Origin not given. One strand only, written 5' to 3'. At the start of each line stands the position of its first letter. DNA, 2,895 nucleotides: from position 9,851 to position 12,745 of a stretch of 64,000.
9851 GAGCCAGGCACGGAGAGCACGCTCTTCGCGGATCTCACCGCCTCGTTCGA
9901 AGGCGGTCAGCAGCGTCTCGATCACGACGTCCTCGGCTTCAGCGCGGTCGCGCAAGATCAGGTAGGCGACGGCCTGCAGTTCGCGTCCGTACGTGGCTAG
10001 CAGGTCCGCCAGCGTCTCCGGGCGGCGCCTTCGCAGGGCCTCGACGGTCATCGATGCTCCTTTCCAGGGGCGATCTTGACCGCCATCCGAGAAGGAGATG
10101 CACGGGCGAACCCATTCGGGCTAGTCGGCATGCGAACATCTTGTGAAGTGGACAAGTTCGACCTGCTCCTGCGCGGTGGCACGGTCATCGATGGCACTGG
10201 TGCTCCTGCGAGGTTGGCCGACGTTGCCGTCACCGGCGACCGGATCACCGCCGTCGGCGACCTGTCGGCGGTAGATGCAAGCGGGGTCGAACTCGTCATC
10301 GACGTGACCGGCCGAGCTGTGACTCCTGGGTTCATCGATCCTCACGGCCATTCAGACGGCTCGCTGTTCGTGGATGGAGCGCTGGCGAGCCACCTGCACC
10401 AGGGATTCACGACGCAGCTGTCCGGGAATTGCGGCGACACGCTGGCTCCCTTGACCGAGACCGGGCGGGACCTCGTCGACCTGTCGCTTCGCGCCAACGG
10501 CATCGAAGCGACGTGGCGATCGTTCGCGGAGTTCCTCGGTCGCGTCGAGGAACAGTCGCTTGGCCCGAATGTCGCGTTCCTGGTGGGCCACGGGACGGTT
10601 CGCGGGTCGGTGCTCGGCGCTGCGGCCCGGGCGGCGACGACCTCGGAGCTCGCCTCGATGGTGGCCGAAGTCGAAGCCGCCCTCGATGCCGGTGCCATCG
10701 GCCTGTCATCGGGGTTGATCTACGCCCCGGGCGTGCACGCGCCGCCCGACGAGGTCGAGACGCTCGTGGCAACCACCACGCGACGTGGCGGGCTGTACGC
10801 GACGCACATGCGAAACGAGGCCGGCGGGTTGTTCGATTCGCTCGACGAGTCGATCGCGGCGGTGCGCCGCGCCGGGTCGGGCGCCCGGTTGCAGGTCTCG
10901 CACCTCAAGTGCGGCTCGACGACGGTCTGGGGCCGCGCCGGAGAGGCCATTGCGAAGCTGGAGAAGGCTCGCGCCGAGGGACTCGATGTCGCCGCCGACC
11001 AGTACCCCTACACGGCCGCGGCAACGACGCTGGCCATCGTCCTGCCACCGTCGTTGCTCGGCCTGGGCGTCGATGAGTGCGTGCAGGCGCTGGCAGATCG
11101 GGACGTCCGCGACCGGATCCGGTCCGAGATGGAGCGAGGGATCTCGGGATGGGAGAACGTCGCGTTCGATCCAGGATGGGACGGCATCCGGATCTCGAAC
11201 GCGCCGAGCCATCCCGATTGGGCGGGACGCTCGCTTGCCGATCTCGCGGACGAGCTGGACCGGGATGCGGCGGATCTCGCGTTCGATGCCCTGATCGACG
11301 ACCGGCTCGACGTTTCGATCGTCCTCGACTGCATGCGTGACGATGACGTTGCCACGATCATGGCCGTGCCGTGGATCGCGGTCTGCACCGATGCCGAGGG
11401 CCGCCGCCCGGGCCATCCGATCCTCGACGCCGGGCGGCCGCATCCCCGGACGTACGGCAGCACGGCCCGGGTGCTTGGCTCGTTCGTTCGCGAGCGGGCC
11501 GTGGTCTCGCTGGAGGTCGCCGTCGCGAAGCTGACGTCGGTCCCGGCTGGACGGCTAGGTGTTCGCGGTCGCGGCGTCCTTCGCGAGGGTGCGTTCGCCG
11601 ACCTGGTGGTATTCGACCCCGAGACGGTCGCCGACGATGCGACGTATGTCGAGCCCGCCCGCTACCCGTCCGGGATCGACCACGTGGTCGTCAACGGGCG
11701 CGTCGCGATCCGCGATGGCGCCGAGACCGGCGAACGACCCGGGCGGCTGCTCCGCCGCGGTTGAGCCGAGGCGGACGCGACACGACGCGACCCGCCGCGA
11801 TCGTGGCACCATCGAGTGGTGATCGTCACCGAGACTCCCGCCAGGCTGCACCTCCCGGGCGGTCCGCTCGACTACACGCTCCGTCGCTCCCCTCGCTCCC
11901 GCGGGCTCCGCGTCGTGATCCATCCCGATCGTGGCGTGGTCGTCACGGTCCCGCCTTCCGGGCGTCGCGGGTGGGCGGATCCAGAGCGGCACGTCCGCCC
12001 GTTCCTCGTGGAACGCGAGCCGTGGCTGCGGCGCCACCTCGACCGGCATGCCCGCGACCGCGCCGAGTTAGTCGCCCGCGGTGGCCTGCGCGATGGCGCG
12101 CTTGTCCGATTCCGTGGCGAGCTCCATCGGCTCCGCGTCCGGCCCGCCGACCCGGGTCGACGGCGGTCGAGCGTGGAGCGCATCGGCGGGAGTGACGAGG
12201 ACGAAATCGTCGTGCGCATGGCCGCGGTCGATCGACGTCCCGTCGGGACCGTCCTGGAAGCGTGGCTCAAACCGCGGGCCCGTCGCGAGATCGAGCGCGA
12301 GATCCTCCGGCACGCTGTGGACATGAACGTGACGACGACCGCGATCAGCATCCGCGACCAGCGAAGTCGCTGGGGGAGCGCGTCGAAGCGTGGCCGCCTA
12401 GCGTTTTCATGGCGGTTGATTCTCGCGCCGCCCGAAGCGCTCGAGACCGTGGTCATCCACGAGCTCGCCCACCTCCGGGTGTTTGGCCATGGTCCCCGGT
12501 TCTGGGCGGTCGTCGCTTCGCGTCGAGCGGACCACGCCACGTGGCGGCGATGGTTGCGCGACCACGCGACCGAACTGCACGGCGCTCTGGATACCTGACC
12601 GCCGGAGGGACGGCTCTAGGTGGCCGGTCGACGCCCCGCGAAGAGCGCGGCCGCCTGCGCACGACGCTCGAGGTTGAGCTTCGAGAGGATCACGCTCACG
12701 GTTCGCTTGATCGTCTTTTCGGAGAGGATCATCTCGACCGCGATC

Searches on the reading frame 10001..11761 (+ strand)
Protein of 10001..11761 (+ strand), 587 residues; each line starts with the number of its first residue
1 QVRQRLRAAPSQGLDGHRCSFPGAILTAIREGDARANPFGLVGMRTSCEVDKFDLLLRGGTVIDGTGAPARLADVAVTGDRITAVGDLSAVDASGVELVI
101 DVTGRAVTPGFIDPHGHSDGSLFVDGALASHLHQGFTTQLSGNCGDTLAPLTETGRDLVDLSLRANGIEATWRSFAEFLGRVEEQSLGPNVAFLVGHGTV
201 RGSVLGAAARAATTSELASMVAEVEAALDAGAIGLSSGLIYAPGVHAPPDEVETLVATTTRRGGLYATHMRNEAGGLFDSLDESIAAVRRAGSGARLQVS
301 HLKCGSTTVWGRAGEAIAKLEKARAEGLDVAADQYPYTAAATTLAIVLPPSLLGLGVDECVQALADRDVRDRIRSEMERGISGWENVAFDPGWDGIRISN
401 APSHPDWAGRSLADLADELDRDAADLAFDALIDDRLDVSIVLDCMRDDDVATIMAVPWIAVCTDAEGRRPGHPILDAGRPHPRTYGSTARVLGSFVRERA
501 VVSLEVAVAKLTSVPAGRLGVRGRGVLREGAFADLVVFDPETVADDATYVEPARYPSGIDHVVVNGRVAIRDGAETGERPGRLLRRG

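Call 53: search_protein_families(library=pfam, proteins=[window:10001-11761:+], max_evalue=0.0001)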
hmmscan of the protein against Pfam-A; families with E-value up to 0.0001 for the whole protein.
window:10001-11761:+ (587 aa): 2 families
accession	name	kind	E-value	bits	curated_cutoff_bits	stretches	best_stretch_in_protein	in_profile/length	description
PF07969.17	Amidohydro_3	-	1.9e-24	87.4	29.7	1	99-569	2-471/472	Amidohydrolase family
PF01979.26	Amidohydro_1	-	9.5e-08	32.1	25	0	489-568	271-344/345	Amidohydrolase family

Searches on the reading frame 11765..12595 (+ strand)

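Call 53: search_protein_families(library=pfam, proteins=[window:11765-12595:+], max_evalue=0.0001)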
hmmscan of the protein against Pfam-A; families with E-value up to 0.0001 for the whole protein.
window:11765-12595:+ (277 aa): 1 family
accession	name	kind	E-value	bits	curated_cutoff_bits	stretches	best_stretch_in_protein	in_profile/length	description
PF01863.23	YgjP-like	-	2.2e-42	145.8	26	1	48-267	3-207/207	YgjP-like, metallopeptidase domain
